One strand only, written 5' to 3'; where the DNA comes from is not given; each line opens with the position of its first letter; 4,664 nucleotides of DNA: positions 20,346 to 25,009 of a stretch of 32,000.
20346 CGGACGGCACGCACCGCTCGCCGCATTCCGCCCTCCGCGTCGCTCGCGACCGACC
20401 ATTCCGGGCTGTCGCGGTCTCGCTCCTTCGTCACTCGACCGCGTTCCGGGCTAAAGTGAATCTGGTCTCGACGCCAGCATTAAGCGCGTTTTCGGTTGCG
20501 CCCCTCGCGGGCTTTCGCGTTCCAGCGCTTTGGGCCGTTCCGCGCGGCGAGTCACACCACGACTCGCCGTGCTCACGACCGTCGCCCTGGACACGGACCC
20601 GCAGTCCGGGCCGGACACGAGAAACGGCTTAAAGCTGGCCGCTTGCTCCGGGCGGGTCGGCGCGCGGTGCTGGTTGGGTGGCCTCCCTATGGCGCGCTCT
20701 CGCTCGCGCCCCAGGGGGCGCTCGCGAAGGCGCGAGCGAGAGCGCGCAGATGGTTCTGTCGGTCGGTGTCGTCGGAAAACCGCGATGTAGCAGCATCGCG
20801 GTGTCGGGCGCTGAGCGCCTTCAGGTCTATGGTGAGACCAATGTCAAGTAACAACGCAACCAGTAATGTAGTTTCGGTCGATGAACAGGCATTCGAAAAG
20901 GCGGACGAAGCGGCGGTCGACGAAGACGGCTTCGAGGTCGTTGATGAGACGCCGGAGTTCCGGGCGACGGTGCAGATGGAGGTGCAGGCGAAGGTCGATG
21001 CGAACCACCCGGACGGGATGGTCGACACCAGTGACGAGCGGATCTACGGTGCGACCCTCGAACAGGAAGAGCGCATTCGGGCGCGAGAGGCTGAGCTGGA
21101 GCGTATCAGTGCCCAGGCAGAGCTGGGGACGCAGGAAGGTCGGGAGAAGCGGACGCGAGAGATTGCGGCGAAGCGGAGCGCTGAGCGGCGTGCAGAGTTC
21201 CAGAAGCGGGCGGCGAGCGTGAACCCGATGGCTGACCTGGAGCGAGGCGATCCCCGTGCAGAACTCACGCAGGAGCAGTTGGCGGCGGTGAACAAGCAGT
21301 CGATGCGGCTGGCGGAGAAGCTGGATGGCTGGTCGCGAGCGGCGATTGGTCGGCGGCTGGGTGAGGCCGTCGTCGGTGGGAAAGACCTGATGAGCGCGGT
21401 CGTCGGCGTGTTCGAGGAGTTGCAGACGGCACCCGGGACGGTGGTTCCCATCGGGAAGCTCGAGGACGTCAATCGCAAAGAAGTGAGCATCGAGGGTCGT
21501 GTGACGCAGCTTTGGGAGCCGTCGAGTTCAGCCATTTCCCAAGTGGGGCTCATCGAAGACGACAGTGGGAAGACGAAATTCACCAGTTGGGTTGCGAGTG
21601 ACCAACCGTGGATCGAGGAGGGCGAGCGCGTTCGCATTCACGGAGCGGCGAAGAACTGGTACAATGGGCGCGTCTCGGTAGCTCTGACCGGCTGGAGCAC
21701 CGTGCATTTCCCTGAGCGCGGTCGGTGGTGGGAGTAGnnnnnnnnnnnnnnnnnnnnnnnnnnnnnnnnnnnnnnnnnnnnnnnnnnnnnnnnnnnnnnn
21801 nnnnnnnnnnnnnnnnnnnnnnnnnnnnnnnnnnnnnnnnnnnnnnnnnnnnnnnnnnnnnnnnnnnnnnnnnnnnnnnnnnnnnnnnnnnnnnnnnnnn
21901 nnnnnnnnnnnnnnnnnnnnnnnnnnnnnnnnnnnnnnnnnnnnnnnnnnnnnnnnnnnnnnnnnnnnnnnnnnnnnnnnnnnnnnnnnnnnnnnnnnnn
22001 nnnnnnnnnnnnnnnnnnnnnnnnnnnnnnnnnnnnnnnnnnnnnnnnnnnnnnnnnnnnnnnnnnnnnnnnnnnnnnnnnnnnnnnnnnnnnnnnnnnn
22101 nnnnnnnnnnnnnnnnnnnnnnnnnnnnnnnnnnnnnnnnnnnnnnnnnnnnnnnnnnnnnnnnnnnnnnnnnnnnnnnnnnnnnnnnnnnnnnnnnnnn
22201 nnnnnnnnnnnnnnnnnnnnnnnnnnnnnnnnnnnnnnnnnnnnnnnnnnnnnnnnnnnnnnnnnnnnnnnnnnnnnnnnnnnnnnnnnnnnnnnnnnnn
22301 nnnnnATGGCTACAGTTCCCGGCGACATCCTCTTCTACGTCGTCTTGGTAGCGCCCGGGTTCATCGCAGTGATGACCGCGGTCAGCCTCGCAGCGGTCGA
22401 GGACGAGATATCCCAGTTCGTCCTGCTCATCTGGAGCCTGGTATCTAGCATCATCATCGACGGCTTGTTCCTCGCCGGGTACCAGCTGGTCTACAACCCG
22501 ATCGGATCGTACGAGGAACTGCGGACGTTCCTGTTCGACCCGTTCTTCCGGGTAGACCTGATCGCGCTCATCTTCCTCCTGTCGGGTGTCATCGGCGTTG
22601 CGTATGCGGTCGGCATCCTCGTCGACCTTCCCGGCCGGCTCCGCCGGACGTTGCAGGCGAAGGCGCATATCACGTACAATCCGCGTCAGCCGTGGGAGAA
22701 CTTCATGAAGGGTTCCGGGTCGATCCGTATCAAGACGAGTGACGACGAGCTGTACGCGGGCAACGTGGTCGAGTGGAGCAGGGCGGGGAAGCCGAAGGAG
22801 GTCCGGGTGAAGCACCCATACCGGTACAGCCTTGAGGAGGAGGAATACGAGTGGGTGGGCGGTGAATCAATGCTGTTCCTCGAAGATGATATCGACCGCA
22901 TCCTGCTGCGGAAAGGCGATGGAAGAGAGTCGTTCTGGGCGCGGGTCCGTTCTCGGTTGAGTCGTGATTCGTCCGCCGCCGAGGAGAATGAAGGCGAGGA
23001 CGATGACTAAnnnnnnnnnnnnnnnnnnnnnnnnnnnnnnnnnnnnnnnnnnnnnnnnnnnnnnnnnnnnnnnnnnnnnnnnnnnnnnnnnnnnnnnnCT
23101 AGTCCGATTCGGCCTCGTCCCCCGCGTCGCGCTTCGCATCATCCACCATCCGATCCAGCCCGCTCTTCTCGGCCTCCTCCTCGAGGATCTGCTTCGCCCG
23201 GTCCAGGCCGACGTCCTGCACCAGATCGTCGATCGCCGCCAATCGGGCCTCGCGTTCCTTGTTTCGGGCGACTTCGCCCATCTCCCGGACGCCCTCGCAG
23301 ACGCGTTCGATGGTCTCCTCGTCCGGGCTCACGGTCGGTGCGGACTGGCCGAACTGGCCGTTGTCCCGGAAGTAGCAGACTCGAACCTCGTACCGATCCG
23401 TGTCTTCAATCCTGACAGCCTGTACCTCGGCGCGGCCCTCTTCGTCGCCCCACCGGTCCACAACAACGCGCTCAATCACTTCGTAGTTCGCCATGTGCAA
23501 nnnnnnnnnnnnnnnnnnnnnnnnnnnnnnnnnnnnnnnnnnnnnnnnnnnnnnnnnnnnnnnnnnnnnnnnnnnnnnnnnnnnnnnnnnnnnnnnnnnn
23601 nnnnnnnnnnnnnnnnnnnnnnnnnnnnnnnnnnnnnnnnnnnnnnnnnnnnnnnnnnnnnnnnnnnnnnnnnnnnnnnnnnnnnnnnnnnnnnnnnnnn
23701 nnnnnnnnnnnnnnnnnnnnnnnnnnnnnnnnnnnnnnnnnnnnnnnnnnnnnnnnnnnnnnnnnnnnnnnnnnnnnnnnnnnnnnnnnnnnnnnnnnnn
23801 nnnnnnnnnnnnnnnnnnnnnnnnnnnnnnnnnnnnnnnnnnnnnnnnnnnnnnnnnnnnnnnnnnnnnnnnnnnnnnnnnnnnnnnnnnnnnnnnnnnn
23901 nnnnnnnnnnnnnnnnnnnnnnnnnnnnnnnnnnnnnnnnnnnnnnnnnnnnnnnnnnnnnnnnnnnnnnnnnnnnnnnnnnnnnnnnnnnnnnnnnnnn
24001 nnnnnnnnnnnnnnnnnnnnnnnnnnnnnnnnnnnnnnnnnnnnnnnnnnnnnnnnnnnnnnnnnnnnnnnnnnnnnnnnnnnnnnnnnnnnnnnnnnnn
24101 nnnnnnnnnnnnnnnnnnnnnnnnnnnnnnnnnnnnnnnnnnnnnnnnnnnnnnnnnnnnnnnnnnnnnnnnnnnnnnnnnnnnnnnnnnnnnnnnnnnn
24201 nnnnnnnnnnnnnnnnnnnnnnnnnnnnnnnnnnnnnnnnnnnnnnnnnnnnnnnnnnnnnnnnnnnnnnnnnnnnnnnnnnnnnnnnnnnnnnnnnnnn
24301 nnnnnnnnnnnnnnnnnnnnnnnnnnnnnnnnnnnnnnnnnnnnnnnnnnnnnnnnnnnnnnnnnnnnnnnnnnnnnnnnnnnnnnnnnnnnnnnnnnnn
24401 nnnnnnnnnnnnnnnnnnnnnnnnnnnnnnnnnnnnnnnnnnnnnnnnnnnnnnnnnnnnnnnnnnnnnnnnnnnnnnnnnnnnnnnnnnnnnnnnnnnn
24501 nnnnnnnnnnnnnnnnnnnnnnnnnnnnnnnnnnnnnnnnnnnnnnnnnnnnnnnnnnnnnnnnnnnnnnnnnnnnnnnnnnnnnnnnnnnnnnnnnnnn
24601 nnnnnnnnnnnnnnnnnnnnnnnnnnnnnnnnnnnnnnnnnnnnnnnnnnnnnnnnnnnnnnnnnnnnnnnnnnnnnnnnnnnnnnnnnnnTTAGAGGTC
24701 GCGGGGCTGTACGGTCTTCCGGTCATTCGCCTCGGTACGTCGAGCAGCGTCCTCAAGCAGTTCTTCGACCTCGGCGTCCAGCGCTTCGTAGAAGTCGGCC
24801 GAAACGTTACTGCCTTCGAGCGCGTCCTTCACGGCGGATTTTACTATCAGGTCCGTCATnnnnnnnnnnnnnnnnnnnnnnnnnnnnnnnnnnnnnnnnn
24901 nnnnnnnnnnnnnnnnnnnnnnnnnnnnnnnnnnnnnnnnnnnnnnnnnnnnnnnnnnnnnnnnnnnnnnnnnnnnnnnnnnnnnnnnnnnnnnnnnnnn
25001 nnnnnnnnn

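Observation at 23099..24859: Rx4H (HEPN-like) 332-aa protein in a three-gene minus-strand cluster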

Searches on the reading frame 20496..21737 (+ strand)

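Call 3: search_protein_families(library=pfam, proteins=[window:20496-21737:+], max_evalue=0.1)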
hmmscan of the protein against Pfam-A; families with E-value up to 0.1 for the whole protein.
window:20496-21737:+ (413 aa): 1 family
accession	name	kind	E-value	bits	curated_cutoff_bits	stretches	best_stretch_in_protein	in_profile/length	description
PF01336.31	tRNA_anti-codon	-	0.00041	20.7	27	1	330-400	1-72/75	OB-fold nucleic acid binding domain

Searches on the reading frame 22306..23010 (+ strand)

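Call 3: search_protein_families(library=pfam, proteins=[window:22306-23010:+], max_evalue=0.1)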
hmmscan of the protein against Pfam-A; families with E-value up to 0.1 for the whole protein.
window:22306-23010:+ (234 aa): 2 families
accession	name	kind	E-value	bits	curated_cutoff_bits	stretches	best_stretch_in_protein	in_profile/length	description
PF19865.4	DUF6338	-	3.1e-11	43.7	26.5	1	4-199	4-197/205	Family of unknown function (DUF6338)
PF12158.14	DUF3592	-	0.071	14.2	25.3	0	152-181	3-36/84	Domain of unknown function (DUF3592)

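Call 4: search_protein_families(library=padloc, proteins=[window:22306-23010:+], max_evalue=0.1)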
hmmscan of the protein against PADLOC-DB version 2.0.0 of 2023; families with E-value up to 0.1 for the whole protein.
window:22306-23010:+ (234 aa): 0 families

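Call 7: search_protein_families(library=ncbifam, proteins=[window:22306-23010:+], max_evalue=0.1)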
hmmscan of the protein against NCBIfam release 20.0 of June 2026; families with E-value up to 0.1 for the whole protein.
window:22306-23010:+ (234 aa): 0 families

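Call 73: search_protein_families(library=phrogs, proteins=[window:22306-23010:+], max_evalue=0.1)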
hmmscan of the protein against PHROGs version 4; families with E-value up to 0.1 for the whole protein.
window:22306-23010:+ (234 aa): 0 families

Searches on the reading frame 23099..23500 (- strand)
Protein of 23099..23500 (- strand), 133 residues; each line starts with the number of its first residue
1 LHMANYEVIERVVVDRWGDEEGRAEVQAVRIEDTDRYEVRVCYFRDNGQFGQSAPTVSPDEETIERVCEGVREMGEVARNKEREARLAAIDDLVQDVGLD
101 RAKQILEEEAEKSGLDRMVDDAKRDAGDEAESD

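Call 3: search_protein_families(library=pfam, proteins=[window:23099-23500:-], max_evalue=0.1)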
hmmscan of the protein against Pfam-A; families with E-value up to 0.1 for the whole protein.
window:23099-23500:- (133 aa): 0 families

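Call 4: search_protein_families(library=padloc, proteins=[window:23099-23500:-], max_evalue=0.1)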
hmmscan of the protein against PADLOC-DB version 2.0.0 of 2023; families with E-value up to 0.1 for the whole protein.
window:23099-23500:- (133 aa): 0 families

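Call 7: search_protein_families(library=ncbifam, proteins=[window:23099-23500:-], max_evalue=0.1)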
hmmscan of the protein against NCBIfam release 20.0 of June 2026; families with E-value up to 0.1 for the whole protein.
window:23099-23500:- (133 aa): 1 family
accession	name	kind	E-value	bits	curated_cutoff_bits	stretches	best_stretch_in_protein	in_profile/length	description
NF007556.1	PRK10177.1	equivalog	0.035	12.7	508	1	56-132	26-102/454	YchO/YchP family invasin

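Call 72: find_homologous_proteins(query=window:23099-23494:-, max_evalue=0.01)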
Query window:23099-23494:- (131 aa): 14 proteins with E <= 0.01 among 198 candidates.
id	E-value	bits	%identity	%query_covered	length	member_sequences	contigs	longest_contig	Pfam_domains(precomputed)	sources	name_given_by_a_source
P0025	1.0e-68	247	91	98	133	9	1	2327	PF26414.1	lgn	-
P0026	1.7e-66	240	86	100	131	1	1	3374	PF26414.1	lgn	-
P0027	4.1e-59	216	80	98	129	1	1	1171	PF26414.1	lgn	-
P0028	8.6e-56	205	78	98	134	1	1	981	PF26414.1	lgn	-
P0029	1.1e-52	195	87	82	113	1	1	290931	PF26414.1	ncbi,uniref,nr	ncbi:hypothetical protein [Halobellus captivus]|uniref:hypothetical protein n=1 Tax=Halobellus capti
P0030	4.1e-52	194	71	98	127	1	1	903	PF26414.1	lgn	-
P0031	5.0e-52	193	70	100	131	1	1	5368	PF26414.1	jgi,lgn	jgi:hypothetical protein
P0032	1.5e-48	182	81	82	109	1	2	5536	PF26414.1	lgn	-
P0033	1.1e-36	144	62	82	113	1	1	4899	PF26414.1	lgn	-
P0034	1.1e-35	140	60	84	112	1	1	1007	PF26414.1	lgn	-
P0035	4.1e-35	139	60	84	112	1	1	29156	PF26414.1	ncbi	ncbi:MAG: hypothetical protein ACQETI_02610 [Halobacteriota archaeon]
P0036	4.1e-35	139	61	84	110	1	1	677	PF26414.1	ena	-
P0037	5.6e-35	138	60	82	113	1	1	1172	PF26414.1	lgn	-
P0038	2.5e-34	136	64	82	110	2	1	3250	PF26414.1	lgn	-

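Call 73: search_protein_families(library=phrogs, proteins=[window:23099-23494:-], max_evalue=0.1)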
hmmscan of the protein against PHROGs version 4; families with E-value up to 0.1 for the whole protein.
window:23099-23494:- (131 aa): 2 families
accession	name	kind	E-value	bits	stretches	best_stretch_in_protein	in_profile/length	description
phrog_26198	-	unknown function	5.1e-26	92.4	1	1-104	1-104/121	-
phrog_20350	-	unknown function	0.019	16.1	1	8-51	11-54/85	-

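Call 87: search_dna_similar(query=window:23099-23494:-, collection=phages, mode=protein, max_evalue=0.001, max_rows=10)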
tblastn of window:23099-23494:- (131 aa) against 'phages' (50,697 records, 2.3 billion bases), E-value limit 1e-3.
Records with a match: 3; places in all: 3; records where one place covers at least 80% of the query: 0.
Best place of each record, by identity: <60% 3.
By first word of the organism name: Haloarcula 3.
By host as written in the record: Haloarcula hispanica 3.
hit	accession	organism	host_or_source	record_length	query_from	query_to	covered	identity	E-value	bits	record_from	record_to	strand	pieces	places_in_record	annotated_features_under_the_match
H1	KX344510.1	Haloarcula hispanica pleomorphic virus 3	Haloarcula hispanica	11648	1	104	79%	42.3%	1e-22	97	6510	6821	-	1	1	putative protein 10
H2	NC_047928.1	Haloarcula hispanica pleomorphic virus 3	Haloarcula hispanica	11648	1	104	79%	42.3%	1e-22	97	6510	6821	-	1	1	putative protein 10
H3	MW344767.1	Haloarcula virus Harhisp1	Haloarcula hispanica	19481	1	104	79%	42.3%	1e-22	97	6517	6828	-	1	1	hypothetical protein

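Call 89: get_annotated_region(hit=H1, flank=6000)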
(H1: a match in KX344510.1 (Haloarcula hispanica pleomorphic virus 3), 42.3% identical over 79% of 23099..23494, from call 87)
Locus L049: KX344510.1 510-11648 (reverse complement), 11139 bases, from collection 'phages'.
description: Haloarcula hispanica pleomorphic virus 3 isolate A, complete genome.
organism: Haloarcula hispanica pleomorphic virus 3 (NCBI taxid 1879051)
taxonomy: Viruses; Monodnaviria; Trapavirae; Saleviricota; Huolimaviricetes; Haloruvirales; Pleolipoviridae; Betapleolipovirus; Betapleolipovirus HHPV3
host: Haloarcula hispanica; source: solar saltern salt crystals; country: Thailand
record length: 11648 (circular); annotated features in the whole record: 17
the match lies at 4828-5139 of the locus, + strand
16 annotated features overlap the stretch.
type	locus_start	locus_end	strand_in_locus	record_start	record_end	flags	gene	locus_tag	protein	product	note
CDS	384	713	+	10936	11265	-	-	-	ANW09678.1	putative protein 17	-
CDS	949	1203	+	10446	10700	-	-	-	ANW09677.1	putative protein 16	-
CDS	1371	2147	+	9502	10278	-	-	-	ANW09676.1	putative protein 15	-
CDS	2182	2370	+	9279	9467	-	-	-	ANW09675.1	putative protein 14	-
CDS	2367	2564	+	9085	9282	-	-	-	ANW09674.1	putative protein 13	-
CDS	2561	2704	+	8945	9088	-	-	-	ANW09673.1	putative protein 12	-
CDS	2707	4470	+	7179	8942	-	-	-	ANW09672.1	putative protein 11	-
CDS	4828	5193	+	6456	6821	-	-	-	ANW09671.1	putative protein 10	-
CDS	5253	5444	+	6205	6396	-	-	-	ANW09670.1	putative protein 9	-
CDS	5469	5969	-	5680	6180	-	-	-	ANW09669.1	putative protein 8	-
CDS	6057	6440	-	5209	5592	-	-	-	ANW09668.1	putative protein 7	-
CDS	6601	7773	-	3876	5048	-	-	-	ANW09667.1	putative protein 6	-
CDS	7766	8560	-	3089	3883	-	-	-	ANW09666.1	putative protein 5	-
CDS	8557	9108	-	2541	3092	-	-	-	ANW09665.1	putative protein 4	-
CDS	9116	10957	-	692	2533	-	-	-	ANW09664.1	VP3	-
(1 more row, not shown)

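Call 97: find_encoding_contigs(protein=P0029, flank=6000, max_places=2)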
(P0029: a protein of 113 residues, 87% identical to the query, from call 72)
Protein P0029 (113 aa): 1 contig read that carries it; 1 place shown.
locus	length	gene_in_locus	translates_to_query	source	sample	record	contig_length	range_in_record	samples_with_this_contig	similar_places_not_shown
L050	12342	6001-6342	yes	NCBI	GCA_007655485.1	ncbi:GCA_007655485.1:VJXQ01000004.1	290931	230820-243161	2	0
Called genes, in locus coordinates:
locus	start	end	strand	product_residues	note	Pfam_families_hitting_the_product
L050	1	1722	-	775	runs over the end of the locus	PF13440:Polysacc_synt_3, PF01554:MatE (weak)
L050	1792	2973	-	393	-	PF00483:NTP_transferase, PF12804:NTP_transf_3, PF25084:LbH_EIF2B (weak), PF00132:Hexapep (weak), PF25087:GMPPB_C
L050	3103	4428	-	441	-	PF02878:PGM_PMM_I, PF02879:PGM_PMM_II, PF02880:PGM_PMM_III, PF00408:PGM_PMM_IV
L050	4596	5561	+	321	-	PF00581:Rhodanese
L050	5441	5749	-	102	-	-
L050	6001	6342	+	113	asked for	PF26414:DUF8109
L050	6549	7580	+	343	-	PF25162:DUF7827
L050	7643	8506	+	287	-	PF00132:Hexapep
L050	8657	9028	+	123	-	PF00571:CBS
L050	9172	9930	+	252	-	PF19842:YqeC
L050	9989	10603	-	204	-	PF02348:CTP_transf_3 (weak), PF12804:NTP_transf_3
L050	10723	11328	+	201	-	PF26437:PDDEXK_18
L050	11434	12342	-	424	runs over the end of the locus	PF00465:Fe-ADH, PF13685:Fe-ADH_2, PF25137:ADH_Fe_C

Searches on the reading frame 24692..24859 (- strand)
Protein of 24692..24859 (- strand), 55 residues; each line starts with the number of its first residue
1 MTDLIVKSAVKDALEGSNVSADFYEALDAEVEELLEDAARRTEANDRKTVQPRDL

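Call 3: search_protein_families(library=pfam, proteins=[window:24692-24859:-], max_evalue=0.1)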
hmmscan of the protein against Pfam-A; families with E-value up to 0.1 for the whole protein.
window:24692-24859:- (55 aa): 3 families
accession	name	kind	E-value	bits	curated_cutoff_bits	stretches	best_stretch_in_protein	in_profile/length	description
PF00808.29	CBFD_NFYB_HMF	-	0.0059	17.3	21.4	1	24-55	30-61/65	Histone-like transcription factor (CBF/NF-Y) and archaeal histone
PF00125.30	Histone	-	0.0071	17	26.4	1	25-55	85-115/122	Core histone H2A/H2B/H3/H4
PF09123.17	DUF1931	-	0.02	15.5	21.8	1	22-55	20-53/138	Domain of unknown function (DUF1931)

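Call 4: search_protein_families(library=padloc, proteins=[window:24692-24859:-], max_evalue=0.1)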
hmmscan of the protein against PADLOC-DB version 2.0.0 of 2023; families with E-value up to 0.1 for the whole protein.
window:24692-24859:- (55 aa): 0 families

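Call 7: search_protein_families(library=ncbifam, proteins=[window:24692-24859:-], max_evalue=0.1)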
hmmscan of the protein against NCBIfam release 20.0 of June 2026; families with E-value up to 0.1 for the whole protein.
window:24692-24859:- (55 aa): 1 family
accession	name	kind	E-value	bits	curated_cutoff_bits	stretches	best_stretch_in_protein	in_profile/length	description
NF043032.1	archaea_histone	superfamily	0.042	14.3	50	1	18-54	16-56/60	histone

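Call 73: search_protein_families(library=phrogs, proteins=[window:24692-24859:-], max_evalue=0.1)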
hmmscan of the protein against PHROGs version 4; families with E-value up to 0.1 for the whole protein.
window:24692-24859:- (55 aa): 0 families
